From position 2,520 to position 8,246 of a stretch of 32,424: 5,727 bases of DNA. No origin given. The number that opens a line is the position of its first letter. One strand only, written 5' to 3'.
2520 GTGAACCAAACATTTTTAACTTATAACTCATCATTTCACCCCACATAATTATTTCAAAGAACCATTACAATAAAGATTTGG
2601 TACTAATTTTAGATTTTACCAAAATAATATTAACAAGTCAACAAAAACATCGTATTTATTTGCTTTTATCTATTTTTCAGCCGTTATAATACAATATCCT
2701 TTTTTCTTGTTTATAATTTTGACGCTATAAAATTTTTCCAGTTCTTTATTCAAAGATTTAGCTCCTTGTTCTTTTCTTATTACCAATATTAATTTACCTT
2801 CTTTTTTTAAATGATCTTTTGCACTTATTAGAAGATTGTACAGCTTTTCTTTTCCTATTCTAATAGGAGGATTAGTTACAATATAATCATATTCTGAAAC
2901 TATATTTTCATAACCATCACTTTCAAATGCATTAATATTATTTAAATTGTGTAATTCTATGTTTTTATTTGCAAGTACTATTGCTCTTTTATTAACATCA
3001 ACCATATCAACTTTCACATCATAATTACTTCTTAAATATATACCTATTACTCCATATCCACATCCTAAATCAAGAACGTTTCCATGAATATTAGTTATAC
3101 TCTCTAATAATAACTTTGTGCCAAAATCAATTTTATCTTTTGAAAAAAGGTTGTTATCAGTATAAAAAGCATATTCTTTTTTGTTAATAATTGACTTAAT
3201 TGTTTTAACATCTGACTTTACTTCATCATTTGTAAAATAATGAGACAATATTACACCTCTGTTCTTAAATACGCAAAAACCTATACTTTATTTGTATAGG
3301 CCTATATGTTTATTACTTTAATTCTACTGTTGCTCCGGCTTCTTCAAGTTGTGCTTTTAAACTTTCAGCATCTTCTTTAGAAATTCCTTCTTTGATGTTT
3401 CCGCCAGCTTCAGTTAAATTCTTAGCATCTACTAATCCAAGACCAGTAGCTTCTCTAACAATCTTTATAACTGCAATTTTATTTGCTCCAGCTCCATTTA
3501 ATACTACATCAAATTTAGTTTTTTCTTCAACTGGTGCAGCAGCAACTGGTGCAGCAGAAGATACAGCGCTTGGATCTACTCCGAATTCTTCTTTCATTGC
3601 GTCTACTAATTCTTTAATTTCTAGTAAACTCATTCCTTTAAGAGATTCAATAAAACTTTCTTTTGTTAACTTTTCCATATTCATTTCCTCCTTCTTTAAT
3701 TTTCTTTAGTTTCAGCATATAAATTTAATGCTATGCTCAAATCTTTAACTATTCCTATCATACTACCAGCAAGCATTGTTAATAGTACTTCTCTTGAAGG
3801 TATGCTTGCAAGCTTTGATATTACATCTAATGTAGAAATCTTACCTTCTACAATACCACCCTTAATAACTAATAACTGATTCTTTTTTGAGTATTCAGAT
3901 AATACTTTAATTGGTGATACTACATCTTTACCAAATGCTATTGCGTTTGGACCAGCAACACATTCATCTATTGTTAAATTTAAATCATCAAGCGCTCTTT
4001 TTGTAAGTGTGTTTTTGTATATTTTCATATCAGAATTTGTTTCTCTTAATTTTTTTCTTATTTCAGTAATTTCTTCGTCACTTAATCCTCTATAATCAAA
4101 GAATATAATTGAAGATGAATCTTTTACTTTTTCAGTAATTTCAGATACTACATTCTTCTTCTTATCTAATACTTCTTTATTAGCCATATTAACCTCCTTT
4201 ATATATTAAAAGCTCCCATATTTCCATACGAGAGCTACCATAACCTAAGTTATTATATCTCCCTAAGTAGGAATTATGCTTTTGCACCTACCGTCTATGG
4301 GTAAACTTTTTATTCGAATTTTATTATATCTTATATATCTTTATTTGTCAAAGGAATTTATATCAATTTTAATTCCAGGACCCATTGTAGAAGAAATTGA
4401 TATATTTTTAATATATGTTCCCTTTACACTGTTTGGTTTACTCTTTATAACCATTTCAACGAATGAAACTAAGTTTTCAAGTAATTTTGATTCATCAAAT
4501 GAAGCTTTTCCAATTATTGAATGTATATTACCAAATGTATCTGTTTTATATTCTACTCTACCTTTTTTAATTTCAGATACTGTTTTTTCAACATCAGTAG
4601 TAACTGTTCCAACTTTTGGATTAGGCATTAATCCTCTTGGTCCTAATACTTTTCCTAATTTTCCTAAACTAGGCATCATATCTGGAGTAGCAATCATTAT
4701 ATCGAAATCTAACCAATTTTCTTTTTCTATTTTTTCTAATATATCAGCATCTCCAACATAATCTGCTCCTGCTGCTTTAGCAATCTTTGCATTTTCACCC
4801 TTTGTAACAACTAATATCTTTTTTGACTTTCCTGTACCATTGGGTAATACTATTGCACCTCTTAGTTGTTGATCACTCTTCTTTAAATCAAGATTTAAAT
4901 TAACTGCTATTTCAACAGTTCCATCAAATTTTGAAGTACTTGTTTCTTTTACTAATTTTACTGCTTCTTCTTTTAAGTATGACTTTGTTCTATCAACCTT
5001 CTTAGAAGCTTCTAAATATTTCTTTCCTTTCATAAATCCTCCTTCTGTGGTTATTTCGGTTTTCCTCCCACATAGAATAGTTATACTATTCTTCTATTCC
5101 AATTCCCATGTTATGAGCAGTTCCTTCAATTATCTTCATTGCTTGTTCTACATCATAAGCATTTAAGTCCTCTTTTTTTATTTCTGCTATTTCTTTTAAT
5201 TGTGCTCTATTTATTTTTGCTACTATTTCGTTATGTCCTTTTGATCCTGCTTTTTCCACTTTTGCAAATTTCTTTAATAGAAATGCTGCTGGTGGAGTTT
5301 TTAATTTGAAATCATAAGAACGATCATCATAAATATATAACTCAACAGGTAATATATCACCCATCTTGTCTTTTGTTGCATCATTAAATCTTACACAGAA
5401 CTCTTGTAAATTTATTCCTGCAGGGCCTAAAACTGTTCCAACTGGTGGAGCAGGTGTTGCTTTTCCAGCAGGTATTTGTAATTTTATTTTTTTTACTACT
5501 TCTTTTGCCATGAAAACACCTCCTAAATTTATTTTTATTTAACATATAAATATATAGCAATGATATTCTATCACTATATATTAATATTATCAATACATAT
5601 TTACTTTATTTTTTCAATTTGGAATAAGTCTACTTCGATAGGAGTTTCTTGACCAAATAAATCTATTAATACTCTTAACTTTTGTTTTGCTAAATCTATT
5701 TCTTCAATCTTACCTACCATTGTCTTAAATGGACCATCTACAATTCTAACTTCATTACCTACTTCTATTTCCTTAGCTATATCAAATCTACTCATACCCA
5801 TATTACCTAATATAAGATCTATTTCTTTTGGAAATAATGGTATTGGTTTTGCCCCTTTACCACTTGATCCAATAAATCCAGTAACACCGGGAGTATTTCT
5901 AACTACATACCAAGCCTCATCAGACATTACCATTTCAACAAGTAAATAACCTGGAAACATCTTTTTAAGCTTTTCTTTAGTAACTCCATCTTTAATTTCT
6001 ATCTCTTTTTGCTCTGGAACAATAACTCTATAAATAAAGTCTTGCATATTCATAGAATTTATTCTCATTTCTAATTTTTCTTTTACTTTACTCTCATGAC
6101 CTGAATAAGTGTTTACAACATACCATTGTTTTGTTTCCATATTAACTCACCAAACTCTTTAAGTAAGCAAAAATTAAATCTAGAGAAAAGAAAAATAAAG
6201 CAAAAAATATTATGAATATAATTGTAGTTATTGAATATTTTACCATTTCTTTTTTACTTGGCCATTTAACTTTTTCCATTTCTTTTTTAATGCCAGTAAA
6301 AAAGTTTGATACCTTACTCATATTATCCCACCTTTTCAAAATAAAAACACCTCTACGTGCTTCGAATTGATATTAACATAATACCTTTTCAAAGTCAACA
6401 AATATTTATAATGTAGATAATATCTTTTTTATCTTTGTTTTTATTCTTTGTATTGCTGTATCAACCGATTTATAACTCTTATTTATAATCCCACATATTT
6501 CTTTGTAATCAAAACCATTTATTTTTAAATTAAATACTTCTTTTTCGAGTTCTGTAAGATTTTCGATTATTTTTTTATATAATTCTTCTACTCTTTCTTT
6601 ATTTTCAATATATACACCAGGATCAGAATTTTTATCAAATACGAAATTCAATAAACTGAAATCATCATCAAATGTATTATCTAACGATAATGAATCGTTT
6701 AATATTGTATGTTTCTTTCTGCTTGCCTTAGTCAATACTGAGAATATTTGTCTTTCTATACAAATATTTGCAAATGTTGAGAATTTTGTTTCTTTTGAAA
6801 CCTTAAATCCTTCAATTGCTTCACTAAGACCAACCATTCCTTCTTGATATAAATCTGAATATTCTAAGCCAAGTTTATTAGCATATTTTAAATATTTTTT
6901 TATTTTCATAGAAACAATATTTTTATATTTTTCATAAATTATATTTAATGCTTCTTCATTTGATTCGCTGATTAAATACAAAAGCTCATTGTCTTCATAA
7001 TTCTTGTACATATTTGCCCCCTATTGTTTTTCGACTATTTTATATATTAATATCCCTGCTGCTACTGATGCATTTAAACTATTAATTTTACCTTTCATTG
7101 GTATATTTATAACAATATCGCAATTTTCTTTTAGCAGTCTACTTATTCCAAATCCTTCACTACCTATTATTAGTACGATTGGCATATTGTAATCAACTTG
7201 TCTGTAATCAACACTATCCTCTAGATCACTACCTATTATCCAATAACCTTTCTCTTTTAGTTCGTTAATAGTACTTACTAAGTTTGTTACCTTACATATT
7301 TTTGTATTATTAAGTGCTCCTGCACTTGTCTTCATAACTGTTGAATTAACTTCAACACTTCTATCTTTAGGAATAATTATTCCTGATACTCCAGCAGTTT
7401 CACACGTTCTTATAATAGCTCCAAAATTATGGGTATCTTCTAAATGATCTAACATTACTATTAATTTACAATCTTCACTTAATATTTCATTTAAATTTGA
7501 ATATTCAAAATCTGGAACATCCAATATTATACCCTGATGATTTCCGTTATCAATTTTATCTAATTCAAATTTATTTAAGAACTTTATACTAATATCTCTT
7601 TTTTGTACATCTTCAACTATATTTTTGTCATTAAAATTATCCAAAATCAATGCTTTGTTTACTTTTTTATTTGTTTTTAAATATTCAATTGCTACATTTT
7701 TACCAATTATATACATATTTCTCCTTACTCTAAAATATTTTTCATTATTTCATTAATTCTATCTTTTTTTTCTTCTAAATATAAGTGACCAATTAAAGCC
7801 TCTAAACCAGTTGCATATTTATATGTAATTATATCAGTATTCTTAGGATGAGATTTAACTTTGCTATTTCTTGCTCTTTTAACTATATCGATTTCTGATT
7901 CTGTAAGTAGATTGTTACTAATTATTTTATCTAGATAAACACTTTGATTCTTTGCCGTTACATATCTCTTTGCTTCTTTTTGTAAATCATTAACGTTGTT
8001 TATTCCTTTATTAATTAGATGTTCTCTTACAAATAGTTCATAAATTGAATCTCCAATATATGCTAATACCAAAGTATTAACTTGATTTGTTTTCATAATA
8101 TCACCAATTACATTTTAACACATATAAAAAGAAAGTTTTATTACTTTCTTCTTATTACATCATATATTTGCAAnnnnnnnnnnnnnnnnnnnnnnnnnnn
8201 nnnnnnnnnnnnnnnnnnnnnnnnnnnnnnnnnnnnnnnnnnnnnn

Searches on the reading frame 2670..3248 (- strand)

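Call 33: search_protein_families(library=pfam, proteins=[window:2670-3248:-], max_evalue=0.001)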
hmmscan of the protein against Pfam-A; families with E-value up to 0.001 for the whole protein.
window:2670-3248:- (192 aa): 13 families
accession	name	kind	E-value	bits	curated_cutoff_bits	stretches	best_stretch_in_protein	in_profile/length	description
PF05175.20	MTS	-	3.4e-43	147.7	23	1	26-188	2-169/170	Methyltransferase small domain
PF06325.19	PrmA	-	2.1e-10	41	22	1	48-191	155-294/296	Ribosomal protein L11 methyltransferase (PrmA)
PF02353.26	CMAS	-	4.9e-09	36.3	27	1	57-164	65-173/273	Mycolic acid cyclopropane synthetase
PF13649.12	Methyltransf_25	-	1.1e-08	36.1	27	1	58-151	1-97/97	Methyltransferase domain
PF13847.12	Methyltransf_31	-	6.2e-08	32.9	27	1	56-155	5-109/145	Methyltransferase domain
PF03848.20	TehB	-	1e-07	32.1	20.4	1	55-152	31-128/193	Tellurite resistance protein TehB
PF12847.13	Methyltransf_18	-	1.9e-06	28.4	27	1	55-160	15-120/151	Methyltransferase domain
PF03602.21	Cons_hypoth95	-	1.9e-06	28.1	24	1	56-173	43-168/182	Conserved hypothetical protein 95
PF10294.15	Methyltransf_16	-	2.9e-06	27.6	21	1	55-160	47-159/174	Lysine methyltransferase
PF08242.18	Methyltransf_12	-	5.3e-06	27.5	30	1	59-153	1-98/98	Methyltransferase domain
PF13489.12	Methyltransf_23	-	3.5e-05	24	27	1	52-157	20-118/164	Methyltransferase domain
PF05958.17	tRNA_U5-meth_tr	-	8e-05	22.2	23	1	20-106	164-252/357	tRNA (Uracil-5-)-methyltransferase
PF01170.24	UPF0020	-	0.00014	22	22.3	1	75-167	74-176/197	RMKL-like, methyltransferase domain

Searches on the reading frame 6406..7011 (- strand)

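Call 33: search_protein_families(library=pfam, proteins=[window:6406-7011:-], max_evalue=0.001)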
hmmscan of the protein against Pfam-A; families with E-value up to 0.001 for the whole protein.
window:6406-7011:- (201 aa): 2 families
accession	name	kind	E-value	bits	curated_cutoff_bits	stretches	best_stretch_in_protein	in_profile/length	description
PF04542.20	Sigma70_r2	-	9.9e-10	38.5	24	1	28-98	4-70/71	Sigma-70 region 2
PF08281.18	Sigma70_r4_2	-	2.1e-09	37.3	25.7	1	146-194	5-54/54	Sigma-70, region 4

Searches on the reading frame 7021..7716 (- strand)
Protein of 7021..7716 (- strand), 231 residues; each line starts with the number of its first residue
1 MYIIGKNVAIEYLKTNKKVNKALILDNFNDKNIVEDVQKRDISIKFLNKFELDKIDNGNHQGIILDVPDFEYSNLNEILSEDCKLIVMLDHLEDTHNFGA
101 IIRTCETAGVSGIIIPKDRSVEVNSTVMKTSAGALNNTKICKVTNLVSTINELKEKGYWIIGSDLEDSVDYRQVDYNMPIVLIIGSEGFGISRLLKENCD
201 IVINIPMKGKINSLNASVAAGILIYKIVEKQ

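Call 33: search_protein_families(library=pfam, proteins=[window:7021-7716:-], max_evalue=0.001)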
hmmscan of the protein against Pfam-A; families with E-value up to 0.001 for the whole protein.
window:7021-7716:- (231 aa): 2 families
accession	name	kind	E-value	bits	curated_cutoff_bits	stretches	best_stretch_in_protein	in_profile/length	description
PF00588.24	SpoU_methylase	-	2e-43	148.3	29.7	1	85-225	2-142/142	SpoU rRNA Methylase family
PF08032.17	SpoU_sub_bind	-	2.1e-11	44.4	22.8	1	2-72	1-75/76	RNA 2'-O ribose methyltransferase substrate binding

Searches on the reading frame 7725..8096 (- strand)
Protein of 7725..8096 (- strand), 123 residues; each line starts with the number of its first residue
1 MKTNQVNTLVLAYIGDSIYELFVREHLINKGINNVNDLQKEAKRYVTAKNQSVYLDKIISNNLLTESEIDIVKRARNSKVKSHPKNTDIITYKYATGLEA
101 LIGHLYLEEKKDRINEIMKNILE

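Call 33: search_protein_families(library=pfam, proteins=[window:7725-8096:-], max_evalue=0.001)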
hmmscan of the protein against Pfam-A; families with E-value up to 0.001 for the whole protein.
window:7725-8096:- (123 aa): 1 family
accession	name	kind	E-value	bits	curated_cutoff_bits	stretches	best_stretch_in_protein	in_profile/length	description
PF00636.31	Ribonuclease_3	-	5.1e-23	82.2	27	1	10-108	2-100/102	Ribonuclease III domain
